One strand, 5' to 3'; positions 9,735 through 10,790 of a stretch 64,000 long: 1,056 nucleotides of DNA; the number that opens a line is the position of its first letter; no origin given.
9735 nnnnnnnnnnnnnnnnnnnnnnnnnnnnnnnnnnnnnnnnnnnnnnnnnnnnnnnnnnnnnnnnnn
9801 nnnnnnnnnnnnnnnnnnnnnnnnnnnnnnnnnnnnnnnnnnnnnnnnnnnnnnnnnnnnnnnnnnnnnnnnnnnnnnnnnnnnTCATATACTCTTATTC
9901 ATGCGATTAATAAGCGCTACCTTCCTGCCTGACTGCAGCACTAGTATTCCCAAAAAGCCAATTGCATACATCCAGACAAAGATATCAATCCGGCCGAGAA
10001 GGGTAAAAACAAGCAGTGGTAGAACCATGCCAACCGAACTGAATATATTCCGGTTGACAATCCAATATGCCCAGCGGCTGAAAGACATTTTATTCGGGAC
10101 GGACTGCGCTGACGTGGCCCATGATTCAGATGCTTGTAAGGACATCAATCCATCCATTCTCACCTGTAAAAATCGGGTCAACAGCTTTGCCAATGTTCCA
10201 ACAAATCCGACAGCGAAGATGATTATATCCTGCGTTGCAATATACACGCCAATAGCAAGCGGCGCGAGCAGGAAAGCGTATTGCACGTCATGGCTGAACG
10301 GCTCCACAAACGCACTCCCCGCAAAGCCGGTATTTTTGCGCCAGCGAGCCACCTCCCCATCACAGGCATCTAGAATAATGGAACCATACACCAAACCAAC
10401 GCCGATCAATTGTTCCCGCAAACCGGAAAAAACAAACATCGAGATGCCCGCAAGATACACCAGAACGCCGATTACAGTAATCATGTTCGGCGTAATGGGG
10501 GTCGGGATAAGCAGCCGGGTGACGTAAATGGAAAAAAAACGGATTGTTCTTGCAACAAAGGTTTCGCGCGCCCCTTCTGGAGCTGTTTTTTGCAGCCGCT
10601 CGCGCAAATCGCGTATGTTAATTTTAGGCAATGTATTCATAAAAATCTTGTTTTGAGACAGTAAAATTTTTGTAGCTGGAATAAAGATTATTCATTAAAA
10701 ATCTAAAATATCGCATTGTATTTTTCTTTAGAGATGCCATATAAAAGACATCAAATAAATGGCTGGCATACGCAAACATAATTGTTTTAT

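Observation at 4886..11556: Candidate novel pathway for a CDP-activated cyclitol/alditol-phosphate substituent: nucleotidyltransferase fused to a DHQS-like cyclase, plus kinases, ADH and CDP-alcohol phosphotransferase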

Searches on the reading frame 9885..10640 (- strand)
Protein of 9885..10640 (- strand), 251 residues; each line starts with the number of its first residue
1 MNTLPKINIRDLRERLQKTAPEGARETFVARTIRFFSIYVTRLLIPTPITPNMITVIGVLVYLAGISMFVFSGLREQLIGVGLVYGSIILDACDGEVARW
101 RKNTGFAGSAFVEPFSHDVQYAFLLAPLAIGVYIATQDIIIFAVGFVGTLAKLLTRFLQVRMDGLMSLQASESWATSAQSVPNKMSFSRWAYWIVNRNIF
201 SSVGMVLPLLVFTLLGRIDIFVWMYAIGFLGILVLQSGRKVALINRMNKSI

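Call 3: search_protein_families(library=pfam, proteins=[window:9885-10640:-], max_evalue=0.01)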
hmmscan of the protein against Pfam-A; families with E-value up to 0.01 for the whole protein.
window:9885-10640:- (251 aa): 1 family
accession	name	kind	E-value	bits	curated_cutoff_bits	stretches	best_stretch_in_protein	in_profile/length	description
PF01066.26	CDP-OH_P_transf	-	2.5e-05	25.2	22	1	50-179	3-126/152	CDP-alcohol phosphatidyltransferase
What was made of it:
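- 9885..10640 (-): Divergent CDP-alcohol phosphotransferase-family membrane protein (251 aa). Proposed phospho-cyclitol transferase. Pfam PF01066 at 25.2 bits (cutoff 22) (call 3).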

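Call 4: search_protein_families(library=ncbifam, proteins=[window:9885-10640:-], max_evalue=0.01)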
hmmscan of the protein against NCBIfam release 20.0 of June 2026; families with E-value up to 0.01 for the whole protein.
window:9885-10640:- (251 aa): 4 families
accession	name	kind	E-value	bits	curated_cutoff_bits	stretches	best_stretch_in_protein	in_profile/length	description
NF040950.1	archin_ph_syn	equivalog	2.6e-10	40.4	180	1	39-144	14-116/191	archaetidylinositol phosphate synthase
NF041135.1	IPPtranDIPPsyn_Thcocales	equivalog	8.7e-07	28.3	580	1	9-133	210-329/419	bifunctional L-myo-inositol-1-phosphate cytidylyltransferase/CDP-L-myo-inositol myo-inositolphosphotransferase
NF052561.1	PIPSynBT1523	equivalog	1.7e-05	24.6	350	1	40-166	16-147/232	hypothetical protein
NF045883.1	PIPSynth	equivalog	9.8e-05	22.1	170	1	40-148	14-120/197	phosphatidylinositol phosphate synthase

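Call 31: search_solved_structures(query=window:9885-10640:-, max_evalue=1, show_alignments=3)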
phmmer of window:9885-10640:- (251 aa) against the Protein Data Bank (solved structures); distinct sequences matched with E-value up to 1: 8.
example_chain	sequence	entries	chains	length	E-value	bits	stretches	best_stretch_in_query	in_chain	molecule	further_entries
4o6m_A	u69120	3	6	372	1.9e-09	41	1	26-158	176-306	AF2299, a CDP-alcohol phosphotransferase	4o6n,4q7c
4mnd_A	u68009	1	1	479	3.1e-05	27.2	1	6-144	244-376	CTP L-myo-inositol-1-phosphate cytidylyltransferase/CDP-L-myo-inositol myo-inositolphospho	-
6wm5_A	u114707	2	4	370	0.05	16.7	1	28-106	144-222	AfCTD-Phosphatidylinositol-phosphate synthase (PIPS) fusion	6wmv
8gyw_B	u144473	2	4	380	0.087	15.9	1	17-150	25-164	Choline/ethanolaminephosphotransferase 1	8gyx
6h53_A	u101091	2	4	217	0.095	15.8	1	38-103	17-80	CDP-diacylglycerol--inositol 3-phosphatidyltransferase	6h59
6h5a_A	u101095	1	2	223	0.1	15.7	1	38-103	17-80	CDP-diacylglycerol--inositol 3-phosphatidyltransferase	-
1d7b_A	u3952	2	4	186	0.61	13.1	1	103-206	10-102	CELLOBIOSE DEHYDROGENASE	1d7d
1d7c_A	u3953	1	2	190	0.64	13.1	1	103-206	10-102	CELLOBIOSE DEHYDROGENASE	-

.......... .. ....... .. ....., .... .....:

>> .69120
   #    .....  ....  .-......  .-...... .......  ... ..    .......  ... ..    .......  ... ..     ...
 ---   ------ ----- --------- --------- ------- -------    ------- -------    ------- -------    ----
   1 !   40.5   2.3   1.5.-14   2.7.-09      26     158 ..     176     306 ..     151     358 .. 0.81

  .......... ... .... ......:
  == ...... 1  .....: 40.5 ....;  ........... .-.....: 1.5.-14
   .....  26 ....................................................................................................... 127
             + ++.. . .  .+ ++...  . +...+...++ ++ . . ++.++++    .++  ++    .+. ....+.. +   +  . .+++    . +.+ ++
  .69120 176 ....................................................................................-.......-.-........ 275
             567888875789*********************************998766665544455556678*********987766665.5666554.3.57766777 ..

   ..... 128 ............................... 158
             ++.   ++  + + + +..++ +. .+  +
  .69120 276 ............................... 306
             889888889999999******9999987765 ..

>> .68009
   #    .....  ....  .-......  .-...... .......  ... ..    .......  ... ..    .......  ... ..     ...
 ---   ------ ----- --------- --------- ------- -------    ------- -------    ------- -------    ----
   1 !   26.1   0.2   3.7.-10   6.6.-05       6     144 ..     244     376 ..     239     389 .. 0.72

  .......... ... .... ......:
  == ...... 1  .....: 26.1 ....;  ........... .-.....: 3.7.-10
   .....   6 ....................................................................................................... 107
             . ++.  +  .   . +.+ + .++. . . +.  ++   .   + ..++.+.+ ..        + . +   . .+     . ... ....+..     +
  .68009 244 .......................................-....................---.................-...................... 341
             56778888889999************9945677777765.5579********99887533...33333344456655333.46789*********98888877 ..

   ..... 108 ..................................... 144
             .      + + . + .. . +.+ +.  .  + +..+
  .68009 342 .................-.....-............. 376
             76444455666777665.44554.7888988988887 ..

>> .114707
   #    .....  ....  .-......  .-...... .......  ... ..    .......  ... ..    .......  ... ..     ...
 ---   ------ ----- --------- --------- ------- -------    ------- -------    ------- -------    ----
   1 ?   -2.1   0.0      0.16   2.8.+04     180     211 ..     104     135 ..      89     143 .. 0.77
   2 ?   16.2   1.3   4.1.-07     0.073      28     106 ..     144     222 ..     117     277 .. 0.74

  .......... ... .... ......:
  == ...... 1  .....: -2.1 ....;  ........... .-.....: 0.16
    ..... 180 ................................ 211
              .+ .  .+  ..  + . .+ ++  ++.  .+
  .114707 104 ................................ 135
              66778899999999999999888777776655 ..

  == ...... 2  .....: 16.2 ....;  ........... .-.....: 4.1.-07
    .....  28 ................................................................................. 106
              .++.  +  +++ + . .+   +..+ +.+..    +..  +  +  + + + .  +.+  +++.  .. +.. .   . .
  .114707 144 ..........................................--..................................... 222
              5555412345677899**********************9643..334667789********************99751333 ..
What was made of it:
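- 9885..10640 (-): Best PDB hits are AF2299 (1.9e-9) and IPCT-DIPPS 4mnd (3e-5) (call 31).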

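Call 51: find_homologous_proteins(query=window:9885-10640:-, max_evalue=0.001)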
Query window:9885-10640:- (251 aa): 12 proteins with E <= 0.001 among 1561 candidates.
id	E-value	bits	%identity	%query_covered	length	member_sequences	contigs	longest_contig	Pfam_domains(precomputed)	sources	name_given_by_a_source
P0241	9.2e-158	541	100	100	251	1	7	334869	-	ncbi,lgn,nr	ncbi:MAG: CDP-alcohol phosphatidyltransferase family protein [Parcubacteria group bacterium]|nr:CDP-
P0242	1.2e-140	485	90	100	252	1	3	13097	PF01066.27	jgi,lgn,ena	-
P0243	1.1e-100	354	68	94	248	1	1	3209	PF01066.27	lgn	-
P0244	8.1e-96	339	63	97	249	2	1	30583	-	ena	-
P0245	1.1e-65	240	46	98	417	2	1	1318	PF01066.27,PF01636.30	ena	-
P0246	5.2e-63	231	45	96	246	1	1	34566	PF01066.27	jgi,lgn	jgi:phosphatidylglycerophosphate synthase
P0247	6.3e-58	214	47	97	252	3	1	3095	PF01066.27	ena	-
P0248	7.9e-41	159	38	91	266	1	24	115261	PF01066.27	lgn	-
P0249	5.5e-39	152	41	90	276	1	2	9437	-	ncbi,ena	-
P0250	9.6e-32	129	41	81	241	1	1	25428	PF01066.27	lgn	-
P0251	5.2e-9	54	33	51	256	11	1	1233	PF01066.27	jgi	jgi:phosphatidylglycerophosphate synthase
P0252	6.1e-8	51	37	51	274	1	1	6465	PF01066.27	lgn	-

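Call 63: search_protein_representatives(alignment_id=A3)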
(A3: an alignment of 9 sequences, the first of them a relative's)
Query: 9 sequences, 253 profile positions. Proteins with E-value up to 0.001 (for the whole library): 7200; up to 1e-10: 2176; up to 1e-30: 39. The best 150 are listed.
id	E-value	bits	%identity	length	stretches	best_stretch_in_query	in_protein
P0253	1.1e-93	329.5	-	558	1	6-247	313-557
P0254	2.8e-87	308.5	-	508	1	1-250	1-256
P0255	4.9e-83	294.6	-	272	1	5-246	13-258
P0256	1.2e-79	283.6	-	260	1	8-251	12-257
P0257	3.3e-78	278.8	-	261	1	1-247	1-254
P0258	8.5e-77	274.2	-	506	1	1-248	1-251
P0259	1.6e-75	270.0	-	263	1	1-250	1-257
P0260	8.1e-75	267.7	-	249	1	8-246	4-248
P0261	1.9e-72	260.0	-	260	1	9-243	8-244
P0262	2.9e-69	249.5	-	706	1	6-245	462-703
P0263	4.3e-69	249.0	-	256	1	5-244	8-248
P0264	7.3e-67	241.7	-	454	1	5-248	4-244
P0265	1.8e-65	237.1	-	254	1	4-244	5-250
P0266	5.3e-64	232.3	-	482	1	8-251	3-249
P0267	4.1e-63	229.4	-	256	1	7-243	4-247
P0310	1.2e-26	109.9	-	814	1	8-237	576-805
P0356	1.3e-23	100.0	-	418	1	24-236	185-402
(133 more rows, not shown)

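Call 67: search_protein_families(library=pfam, proteins=[P0253, P0254, P0258, P0262, P0264, P0266, P0310, P0356], max_evalue=0.001)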
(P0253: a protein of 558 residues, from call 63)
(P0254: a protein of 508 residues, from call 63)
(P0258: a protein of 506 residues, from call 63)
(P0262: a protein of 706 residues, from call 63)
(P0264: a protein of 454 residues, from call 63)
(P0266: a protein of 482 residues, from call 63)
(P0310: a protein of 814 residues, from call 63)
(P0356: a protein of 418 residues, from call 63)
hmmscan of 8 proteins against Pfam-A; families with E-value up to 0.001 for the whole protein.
P0253 (558 aa): 2 families
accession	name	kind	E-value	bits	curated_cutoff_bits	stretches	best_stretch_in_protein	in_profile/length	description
PF01636.29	APH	-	3.4e-28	99.5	23.2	1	20-229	4-224/239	Phosphotransferase enzyme family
PF01066.26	CDP-OH_P_transf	-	5.3e-08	33.8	22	1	357-469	3-109/152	CDP-alcohol phosphatidyltransferase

P0254 (508 aa): 5 families
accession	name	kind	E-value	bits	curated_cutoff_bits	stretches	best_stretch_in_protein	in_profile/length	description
PF12804.13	NTP_transf_3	-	2e-08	35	27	1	263-348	2-77/160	MobA-like NTP transferase domain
PF00483.29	NTP_transferase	-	1.2e-06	28.7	21.2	1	262-376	2-122/245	Nucleotidyl transferase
PF01066.26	CDP-OH_P_transf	-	8.9e-06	26.6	22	1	50-161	3-108/152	CDP-alcohol phosphatidyltransferase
PF01128.25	IspD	-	5.6e-05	23.4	27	1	262-381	3-120/221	2-C-methyl-D-erythritol 4-phosphate cytidylyltransferase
PF20202.4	DUF6564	-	0.00059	20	25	1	304-350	27-77/230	Domain of unknown function (DUF6564)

P0258 (506 aa): 3 families
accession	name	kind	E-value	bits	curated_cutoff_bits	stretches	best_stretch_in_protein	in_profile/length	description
PF00483.29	NTP_transferase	-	1.9e-10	41.2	21.2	1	258-373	2-123/245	Nucleotidyl transferase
PF12804.13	NTP_transf_3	-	2.7e-10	41.1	27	1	258-401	1-128/160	MobA-like NTP transferase domain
PF01066.26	CDP-OH_P_transf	-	1.5e-05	25.9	22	1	49-166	2-112/152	CDP-alcohol phosphatidyltransferase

P0262 (706 aa): 2 families
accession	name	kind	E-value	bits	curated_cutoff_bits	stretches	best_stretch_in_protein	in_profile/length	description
PF01066.26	CDP-OH_P_transf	-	2.9e-07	31.5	22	1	506-607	3-98/152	CDP-alcohol phosphatidyltransferase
PF04464.20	Glyphos_transf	-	8e-05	22.2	22.1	0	192-446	136-366/367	CDP-Glycerol:Poly(glycerophosphate) glycerophosphotransferase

P0264 (454 aa): 4 families
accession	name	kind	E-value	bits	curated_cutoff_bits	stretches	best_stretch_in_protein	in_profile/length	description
PF13419.12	HAD_2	-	3.2e-20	73.4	23.8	1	251-424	1-177/178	Haloacid dehalogenase-like hydrolase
PF00702.32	Hydrolase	-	3e-15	57.5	26.4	1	249-415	2-187/191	haloacid dehalogenase-like hydrolase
PF01066.26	CDP-OH_P_transf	-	2e-07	31.9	22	1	51-139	4-86/152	CDP-alcohol phosphatidyltransferase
PF12710.13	HAD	-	2.3e-05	25.4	27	1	251-412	1-185/189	haloacid dehalogenase-like hydrolase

P0266 (482 aa): 4 families
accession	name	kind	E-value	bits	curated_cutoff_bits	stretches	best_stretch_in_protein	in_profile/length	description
PF13419.12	HAD_2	-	5e-18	66.3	23.8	1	263-436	1-177/178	Haloacid dehalogenase-like hydrolase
PF00702.32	Hydrolase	-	7.8e-17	62.7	26.4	1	261-429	2-189/191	haloacid dehalogenase-like hydrolase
PF12710.13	HAD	-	5.1e-09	37.3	27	1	263-426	1-187/189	haloacid dehalogenase-like hydrolase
PF01066.26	CDP-OH_P_transf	-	1.6e-08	35.5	22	1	47-155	3-103/152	CDP-alcohol phosphatidyltransferase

P0310 (814 aa): 2 families
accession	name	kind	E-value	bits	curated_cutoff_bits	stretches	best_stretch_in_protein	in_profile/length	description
PF24793.1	GINT1_N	-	2e-37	129.3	27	1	326-535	59-269/304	Glucosamine inositolphosphorylceramide transferase 1, N-terminal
PF01066.26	CDP-OH_P_transf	-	3.4e-06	28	22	1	620-694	5-77/152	CDP-alcohol phosphatidyltransferase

P0356 (418 aa): 1 family
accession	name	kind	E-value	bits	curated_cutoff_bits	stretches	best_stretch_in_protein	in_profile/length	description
PF01066.26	CDP-OH_P_transf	-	4.7e-13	50.2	22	1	211-336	2-123/152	CDP-alcohol phosphatidyltransferase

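Call 80: find_encoding_contigs(protein=P0264, flank=7000, max_places=2)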
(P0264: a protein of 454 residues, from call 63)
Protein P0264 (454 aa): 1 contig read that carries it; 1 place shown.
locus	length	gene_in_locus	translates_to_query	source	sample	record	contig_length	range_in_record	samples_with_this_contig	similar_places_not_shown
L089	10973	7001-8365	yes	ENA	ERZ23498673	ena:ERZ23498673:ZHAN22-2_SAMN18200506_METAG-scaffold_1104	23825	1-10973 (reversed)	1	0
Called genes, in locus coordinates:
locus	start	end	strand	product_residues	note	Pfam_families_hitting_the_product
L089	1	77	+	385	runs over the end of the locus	PF00534:Glycos_transf_1, PF13692:Glyco_trans_1_4, PF13524:Glyco_trans_1_2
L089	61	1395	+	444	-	PF03663:Glyco_hydro_76 (faint)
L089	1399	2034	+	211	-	PF00881:Nitroreductase, PF14512:TM1586_NiRdase (weak), PF00881:Nitroreductase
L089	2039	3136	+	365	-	PF13231:PMT_2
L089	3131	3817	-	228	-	PF00535:Glycos_transf_2, PF10111:Glyco_tranf_2_2, PF13641:Glyco_tranf_2_3 (weak)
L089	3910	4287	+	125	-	PF00892:EamA (weak), PF00893:Multi_Drug_Res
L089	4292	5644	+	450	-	PF01943:Polysacc_synt, PF13440:Polysacc_synt_3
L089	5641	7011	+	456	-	PF04464:Glyphos_transf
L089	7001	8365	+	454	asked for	PF01066:CDP-OH_P_transf (weak), PF00702:Hydrolase, PF12710:HAD (weak), PF13419:HAD_2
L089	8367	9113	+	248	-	PF00483:NTP_transferase, PF01128:IspD (faint), PF12804:NTP_transf_3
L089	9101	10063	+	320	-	PF13489:Methyltransf_23, PF07021:MetW, PF13847:Methyltransf_31, PF08241:Methyltransf_11, PF08242:Methyltransf_12, PF13649:Methyltransf_25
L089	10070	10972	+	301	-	?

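Call 81: find_encoding_contigs(protein=P0262, flank=7000, max_places=2)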
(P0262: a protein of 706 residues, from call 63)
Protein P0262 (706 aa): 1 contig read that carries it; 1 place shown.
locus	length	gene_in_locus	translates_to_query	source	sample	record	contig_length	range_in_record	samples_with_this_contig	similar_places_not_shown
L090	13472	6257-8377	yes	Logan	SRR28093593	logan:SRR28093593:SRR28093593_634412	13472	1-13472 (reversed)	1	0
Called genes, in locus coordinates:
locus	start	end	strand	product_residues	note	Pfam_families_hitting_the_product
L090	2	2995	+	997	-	?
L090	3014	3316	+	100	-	PF14306:PUA_2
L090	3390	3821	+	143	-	PF14306:PUA_2 (weak), PF01747:ATP-sulfurylase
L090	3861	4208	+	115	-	PF01747:ATP-sulfurylase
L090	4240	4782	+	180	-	PF01583:APS_kinase, PF08433:KTI12 (weak), PF13671:AAA_33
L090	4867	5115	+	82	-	PF12728:HTH_17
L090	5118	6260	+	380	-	PF00534:Glycos_transf_1, PF13692:Glyco_trans_1_4, PF13524:Glyco_trans_1_2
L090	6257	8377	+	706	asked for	PF01066:CDP-OH_P_transf (weak)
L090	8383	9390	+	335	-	PF08240:ADH_N, PF13602:ADH_zinc_N_2 (faint)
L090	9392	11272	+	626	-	PF00483:NTP_transferase, PF01128:IspD (weak), PF12804:NTP_transf_3, PF13685:Fe-ADH_2, PF01761:DHQ_synthase, PF24621:DHQS_C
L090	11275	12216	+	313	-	PF01636:APH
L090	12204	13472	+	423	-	?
